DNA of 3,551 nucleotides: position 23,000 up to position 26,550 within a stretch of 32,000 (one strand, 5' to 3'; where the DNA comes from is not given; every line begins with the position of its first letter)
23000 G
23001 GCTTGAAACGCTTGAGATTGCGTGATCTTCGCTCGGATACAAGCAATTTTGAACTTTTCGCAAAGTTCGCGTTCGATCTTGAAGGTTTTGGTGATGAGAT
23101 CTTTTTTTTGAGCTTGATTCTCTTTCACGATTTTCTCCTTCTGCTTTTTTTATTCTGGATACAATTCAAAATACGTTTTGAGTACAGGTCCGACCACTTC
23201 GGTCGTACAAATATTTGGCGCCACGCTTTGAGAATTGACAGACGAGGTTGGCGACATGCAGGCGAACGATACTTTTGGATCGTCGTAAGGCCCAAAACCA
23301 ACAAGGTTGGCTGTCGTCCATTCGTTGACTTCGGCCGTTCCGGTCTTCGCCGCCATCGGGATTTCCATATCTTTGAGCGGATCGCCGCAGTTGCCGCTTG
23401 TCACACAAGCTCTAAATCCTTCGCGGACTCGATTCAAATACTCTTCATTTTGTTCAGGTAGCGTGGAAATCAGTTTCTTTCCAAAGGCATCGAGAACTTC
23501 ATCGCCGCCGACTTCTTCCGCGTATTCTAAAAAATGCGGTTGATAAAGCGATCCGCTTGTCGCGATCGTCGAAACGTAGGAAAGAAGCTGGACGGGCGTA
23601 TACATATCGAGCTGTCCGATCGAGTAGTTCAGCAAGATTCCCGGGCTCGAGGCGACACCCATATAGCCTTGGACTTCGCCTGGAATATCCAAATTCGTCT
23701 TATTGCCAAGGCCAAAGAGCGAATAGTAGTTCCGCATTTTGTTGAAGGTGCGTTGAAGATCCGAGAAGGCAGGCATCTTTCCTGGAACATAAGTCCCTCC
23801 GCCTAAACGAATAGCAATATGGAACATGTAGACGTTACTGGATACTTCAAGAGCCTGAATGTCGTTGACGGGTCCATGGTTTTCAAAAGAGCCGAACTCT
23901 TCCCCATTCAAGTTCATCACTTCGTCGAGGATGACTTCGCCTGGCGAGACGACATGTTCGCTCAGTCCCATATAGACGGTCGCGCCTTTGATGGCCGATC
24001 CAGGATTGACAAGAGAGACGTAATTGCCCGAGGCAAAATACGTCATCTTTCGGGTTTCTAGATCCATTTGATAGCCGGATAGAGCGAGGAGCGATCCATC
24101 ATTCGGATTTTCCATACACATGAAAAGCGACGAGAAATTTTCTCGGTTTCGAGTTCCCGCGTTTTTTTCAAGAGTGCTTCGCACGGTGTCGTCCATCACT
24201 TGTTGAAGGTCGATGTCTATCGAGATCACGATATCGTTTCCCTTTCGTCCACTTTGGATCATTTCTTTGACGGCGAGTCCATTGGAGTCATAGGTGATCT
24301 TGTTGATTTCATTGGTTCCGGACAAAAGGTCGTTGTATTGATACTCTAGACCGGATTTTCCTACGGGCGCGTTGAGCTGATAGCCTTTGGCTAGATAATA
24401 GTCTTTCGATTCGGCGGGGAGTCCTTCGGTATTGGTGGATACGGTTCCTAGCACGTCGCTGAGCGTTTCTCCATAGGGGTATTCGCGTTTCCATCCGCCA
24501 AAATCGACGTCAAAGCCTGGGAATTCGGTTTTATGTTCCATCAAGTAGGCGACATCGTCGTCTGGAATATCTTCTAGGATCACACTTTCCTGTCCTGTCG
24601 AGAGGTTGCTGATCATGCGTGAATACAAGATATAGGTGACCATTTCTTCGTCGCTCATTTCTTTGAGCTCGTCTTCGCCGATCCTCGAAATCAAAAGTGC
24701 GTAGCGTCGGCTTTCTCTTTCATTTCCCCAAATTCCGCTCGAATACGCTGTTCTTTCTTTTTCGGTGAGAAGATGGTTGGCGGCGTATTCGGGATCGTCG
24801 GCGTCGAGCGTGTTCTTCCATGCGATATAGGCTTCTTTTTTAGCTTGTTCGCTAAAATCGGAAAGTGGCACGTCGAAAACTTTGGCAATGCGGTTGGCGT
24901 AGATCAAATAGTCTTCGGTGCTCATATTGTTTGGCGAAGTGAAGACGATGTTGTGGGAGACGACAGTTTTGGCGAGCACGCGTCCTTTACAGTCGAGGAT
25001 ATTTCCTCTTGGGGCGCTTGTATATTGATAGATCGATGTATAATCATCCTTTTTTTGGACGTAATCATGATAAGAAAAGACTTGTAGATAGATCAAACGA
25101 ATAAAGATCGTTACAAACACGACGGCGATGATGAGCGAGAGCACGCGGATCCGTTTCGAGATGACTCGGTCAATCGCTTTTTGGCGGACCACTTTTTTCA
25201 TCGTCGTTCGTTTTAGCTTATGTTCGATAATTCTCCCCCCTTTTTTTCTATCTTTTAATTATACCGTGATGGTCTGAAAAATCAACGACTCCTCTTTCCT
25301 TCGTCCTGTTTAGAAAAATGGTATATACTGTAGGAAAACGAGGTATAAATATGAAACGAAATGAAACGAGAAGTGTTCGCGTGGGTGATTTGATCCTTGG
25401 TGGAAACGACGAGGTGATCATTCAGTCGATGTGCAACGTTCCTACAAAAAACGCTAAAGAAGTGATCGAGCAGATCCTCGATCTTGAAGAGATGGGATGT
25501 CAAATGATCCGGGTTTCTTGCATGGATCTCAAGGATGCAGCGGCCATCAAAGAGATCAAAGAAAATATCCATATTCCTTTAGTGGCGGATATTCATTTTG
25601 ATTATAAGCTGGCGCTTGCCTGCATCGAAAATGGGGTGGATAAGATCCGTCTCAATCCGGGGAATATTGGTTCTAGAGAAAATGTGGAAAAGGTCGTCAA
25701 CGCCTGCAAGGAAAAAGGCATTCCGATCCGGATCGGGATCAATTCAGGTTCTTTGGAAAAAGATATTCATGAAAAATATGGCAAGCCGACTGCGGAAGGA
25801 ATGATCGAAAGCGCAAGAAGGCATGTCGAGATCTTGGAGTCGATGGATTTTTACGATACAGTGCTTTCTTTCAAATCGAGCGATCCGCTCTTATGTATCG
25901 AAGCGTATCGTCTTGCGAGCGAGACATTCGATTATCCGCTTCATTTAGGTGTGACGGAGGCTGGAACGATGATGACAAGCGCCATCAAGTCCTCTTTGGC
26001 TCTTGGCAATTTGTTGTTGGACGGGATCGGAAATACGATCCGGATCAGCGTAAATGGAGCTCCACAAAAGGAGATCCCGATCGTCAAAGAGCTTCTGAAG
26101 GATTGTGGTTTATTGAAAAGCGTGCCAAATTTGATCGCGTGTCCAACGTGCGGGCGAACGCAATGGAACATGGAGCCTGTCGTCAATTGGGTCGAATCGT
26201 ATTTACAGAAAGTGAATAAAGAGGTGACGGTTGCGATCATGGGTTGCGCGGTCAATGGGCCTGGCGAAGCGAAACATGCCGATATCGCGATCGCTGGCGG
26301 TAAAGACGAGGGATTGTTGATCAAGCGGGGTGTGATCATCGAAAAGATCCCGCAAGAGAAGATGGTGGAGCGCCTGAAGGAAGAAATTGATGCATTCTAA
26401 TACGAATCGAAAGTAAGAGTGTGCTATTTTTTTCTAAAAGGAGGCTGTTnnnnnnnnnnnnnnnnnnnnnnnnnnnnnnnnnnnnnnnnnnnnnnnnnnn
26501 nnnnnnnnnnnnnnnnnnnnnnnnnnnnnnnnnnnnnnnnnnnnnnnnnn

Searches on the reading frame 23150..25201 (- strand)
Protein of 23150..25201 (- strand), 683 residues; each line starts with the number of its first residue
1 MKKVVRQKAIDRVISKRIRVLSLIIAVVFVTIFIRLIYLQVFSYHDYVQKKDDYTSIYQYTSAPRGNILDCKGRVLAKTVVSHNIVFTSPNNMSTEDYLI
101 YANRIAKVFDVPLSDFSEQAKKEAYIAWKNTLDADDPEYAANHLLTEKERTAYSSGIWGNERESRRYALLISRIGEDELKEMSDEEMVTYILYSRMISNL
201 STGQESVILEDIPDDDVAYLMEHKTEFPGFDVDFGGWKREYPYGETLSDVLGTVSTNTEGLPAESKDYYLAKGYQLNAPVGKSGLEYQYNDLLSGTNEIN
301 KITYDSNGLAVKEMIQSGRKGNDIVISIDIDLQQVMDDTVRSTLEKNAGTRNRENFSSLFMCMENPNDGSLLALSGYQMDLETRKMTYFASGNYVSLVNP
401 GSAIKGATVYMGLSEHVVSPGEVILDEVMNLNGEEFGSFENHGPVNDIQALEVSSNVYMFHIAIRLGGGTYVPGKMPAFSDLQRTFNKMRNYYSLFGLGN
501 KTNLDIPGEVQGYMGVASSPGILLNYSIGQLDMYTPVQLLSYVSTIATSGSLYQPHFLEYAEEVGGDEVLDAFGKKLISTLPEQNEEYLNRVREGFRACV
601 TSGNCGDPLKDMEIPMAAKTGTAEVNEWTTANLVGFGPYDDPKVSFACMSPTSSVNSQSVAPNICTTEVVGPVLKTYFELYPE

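Call 12: search_protein_families(library=pfam, proteins=[window:23150-25201:-], max_evalue=0.001)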
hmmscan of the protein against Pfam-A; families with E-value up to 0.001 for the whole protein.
window:23150-25201:- (683 aa): 2 families
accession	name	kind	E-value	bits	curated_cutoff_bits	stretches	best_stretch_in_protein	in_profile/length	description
PF00905.27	Transpeptidase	-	2.7e-39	135.6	22.1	1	363-662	5-291/299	Penicillin binding protein transpeptidase domain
PF03717.20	PBP_dimer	-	5.7e-32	112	24.4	1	61-313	2-178/180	Penicillin-binding Protein dimerisation domain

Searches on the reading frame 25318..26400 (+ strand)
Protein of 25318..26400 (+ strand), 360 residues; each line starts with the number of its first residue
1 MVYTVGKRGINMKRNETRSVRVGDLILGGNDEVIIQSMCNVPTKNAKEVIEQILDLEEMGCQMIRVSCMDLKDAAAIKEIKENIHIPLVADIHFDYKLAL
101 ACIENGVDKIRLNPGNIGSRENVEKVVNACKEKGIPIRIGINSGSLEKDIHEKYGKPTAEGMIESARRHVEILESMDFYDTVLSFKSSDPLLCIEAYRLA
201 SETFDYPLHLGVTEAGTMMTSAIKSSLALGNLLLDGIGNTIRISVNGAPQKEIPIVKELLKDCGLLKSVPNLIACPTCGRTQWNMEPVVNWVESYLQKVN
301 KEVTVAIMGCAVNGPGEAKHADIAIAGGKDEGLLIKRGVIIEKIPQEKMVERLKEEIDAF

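Call 12: search_protein_families(library=pfam, proteins=[window:25318-26400:+], max_evalue=0.001)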
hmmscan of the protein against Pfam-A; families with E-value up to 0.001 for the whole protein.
window:25318-26400:+ (360 aa): 2 families
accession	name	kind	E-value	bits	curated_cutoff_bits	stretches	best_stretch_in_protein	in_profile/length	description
PF04551.19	GcpE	-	7.3e-142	472.8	32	1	17-358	1-342/343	GcpE protein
PF01177.27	Asp_Glu_race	-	6.6e-05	23.2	31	0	243-311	111-183/211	Asp/Glu/Hydantoin racemase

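Call 65: find_encoding_contigs(protein=window:25318-26400:+, flank=1000, max_places=5)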
Protein window:25318-26400:+ (360 aa): no gene with exactly this product is on record in the collection.
